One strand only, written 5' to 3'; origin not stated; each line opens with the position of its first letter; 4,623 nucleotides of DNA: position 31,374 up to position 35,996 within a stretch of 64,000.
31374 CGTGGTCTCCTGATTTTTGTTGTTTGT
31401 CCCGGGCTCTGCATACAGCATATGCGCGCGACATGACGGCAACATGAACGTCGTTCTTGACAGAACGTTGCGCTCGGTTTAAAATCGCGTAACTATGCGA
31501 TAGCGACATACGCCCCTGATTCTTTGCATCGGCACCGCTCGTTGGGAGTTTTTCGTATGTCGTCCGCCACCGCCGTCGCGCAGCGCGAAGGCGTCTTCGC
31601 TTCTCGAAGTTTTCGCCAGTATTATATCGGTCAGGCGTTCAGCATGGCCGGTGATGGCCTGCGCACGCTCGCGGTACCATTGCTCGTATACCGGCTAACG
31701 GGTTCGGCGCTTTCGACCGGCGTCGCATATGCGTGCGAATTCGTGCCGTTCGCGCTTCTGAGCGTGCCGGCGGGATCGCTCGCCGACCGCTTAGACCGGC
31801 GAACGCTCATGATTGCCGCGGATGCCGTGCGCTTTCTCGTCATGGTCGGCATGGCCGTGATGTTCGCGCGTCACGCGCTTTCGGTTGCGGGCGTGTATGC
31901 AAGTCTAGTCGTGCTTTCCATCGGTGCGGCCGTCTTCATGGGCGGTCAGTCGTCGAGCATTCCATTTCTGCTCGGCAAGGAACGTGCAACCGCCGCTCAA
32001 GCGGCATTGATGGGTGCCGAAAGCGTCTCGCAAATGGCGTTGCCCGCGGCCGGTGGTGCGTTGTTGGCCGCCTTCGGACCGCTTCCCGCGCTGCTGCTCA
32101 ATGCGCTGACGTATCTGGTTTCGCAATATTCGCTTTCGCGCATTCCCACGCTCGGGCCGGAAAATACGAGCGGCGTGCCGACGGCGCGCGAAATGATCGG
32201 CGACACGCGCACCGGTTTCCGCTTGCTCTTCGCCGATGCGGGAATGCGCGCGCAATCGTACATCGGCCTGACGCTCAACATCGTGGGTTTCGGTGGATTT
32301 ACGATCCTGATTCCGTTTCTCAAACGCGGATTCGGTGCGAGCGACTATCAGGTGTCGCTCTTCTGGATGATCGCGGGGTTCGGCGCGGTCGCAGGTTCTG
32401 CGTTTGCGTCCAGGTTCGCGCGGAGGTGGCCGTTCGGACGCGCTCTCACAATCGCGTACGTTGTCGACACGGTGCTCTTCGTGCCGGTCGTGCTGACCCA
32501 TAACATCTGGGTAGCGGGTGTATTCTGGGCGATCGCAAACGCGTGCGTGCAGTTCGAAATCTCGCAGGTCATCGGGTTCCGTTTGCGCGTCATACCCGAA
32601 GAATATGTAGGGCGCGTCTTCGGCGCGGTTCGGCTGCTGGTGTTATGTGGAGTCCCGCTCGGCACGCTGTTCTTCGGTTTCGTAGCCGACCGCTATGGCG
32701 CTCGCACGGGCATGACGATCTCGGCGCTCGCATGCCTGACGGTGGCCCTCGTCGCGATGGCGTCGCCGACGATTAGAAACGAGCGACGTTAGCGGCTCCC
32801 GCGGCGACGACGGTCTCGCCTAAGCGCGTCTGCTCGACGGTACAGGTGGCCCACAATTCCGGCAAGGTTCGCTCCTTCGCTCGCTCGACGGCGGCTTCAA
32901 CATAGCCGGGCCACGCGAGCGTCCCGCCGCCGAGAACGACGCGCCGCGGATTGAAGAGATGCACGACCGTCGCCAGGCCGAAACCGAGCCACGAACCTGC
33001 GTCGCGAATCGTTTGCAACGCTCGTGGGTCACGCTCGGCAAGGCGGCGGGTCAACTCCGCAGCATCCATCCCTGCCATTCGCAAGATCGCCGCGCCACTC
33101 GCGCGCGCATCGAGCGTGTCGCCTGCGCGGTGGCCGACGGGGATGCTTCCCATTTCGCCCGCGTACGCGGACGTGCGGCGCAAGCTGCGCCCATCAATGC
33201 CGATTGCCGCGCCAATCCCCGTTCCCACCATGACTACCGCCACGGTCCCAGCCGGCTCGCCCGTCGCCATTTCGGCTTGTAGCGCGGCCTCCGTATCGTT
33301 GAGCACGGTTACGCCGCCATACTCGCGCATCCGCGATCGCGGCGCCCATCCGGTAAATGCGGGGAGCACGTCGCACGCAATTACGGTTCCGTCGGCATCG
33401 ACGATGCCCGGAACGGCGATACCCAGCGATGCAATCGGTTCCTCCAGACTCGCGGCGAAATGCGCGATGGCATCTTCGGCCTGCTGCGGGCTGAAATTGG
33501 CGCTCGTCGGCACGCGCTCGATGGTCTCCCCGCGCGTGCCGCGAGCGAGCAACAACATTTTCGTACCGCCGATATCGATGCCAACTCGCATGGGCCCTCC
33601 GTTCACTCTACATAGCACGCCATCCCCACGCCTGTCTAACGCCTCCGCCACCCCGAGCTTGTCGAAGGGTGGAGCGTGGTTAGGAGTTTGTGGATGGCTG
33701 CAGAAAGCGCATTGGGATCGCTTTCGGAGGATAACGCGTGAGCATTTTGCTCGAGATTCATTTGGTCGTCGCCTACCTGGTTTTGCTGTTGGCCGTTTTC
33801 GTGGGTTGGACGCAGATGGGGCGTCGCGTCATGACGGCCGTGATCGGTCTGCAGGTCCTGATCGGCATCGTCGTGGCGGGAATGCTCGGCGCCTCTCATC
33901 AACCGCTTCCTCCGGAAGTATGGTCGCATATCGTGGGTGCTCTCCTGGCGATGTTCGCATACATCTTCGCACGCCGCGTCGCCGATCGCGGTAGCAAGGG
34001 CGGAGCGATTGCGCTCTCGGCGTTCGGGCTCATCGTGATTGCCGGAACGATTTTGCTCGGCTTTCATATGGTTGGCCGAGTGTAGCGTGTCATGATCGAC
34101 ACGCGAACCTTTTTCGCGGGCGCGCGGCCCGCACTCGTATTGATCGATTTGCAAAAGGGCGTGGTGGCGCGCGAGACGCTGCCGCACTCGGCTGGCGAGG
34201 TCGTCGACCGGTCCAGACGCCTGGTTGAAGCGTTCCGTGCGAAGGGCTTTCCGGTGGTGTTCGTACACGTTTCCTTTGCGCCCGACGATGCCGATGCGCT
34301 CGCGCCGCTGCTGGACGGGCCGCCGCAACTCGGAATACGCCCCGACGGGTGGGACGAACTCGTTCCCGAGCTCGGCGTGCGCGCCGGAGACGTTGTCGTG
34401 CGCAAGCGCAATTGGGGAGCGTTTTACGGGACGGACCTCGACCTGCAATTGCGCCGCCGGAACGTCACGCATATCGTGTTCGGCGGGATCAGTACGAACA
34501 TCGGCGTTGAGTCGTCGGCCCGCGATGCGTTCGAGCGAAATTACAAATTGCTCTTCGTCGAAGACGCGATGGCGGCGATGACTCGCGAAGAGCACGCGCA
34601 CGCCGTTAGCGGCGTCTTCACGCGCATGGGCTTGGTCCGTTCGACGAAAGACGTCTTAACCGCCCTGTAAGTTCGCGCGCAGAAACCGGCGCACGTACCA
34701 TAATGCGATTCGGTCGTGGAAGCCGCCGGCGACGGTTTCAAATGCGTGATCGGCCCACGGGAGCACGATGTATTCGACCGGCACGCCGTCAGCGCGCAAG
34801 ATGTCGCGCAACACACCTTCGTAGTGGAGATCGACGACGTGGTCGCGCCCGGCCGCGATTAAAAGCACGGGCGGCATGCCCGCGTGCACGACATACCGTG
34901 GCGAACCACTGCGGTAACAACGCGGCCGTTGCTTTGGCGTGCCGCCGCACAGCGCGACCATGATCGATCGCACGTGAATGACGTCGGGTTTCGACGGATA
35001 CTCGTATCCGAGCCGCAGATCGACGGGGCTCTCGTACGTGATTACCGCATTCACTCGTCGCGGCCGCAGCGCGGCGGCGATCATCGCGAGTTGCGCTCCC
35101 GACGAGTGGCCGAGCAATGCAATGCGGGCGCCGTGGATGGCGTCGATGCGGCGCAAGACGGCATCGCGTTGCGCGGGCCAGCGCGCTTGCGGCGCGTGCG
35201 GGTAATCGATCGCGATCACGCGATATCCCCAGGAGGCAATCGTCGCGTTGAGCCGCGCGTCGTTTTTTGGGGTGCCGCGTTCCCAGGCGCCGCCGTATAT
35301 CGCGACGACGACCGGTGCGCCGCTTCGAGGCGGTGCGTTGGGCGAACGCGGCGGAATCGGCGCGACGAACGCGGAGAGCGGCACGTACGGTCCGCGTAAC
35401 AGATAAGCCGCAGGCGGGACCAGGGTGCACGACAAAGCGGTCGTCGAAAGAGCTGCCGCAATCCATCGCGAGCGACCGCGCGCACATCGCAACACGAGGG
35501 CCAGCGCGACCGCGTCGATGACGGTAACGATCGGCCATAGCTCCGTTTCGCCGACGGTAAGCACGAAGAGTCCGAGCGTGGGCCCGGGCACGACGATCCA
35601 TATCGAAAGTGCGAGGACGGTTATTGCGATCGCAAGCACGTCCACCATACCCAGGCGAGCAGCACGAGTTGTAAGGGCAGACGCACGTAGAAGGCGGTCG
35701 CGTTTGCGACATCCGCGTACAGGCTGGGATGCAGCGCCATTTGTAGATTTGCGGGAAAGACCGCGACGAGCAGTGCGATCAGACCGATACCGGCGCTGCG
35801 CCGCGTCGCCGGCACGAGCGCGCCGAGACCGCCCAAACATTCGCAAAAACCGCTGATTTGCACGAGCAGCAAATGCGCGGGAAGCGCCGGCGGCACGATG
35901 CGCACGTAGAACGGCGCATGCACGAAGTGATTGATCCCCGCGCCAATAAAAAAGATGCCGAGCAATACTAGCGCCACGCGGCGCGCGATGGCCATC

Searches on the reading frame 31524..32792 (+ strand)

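Call 22: search_protein_families(library=pfam, proteins=[window:31524-32792:+], max_evalue=0.0001)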
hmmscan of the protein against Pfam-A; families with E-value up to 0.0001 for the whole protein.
window:31524-32792:+ (422 aa): 2 families
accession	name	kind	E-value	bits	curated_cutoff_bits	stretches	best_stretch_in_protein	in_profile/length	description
PF05977.19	MFS_3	-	1.7e-24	86.6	27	1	25-413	7-392/524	Transmembrane secretion effector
PF07690.21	MFS_1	-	1e-23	84.3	33.4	1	34-371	2-337/347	Major Facilitator Superfamily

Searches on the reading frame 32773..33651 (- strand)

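Call 22: search_protein_families(library=pfam, proteins=[window:32773-33651:-], max_evalue=0.0001)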
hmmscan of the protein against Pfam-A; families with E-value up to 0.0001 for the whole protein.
window:32773-33651:- (292 aa): 1 family
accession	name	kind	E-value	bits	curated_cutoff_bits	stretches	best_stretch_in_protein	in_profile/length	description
PF00480.26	ROK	-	7.3e-29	101.6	22.9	1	23-290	2-291/294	ROK family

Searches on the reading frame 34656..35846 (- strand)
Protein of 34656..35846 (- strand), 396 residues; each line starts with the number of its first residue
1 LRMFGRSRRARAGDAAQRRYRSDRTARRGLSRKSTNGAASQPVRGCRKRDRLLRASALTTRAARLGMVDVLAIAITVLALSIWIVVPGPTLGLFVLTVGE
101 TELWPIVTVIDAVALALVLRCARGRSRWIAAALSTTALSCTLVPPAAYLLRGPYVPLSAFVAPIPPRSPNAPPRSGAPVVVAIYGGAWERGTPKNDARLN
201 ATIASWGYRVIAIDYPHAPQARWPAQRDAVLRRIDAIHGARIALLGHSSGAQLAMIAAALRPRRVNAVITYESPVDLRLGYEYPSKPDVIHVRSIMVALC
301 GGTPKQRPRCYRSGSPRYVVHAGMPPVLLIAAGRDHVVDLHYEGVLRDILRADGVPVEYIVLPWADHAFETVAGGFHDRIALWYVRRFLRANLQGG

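Call 22: search_protein_families(library=pfam, proteins=[window:34656-35846:-], max_evalue=0.0001)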
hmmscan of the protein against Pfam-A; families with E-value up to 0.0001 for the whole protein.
window:34656-35846:- (396 aa): 4 families
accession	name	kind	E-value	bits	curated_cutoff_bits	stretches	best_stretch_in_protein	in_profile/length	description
PF20434.5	BD-FAE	-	5.2e-18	65.8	26.8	1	176-341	12-206/215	BD-FAE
PF07859.19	Abhydrolase_3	-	2.1e-14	54.2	25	1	180-370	1-209/210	alpha/beta hydrolase fold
PF00561.26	Abhydrolase_1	-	6e-07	29.8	25.8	1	198-273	18-102/245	alpha/beta hydrolase fold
PF00326.27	Peptidase_S9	-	2.6e-06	27.5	22.6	1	236-371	60-191/213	Prolyl oligopeptidase family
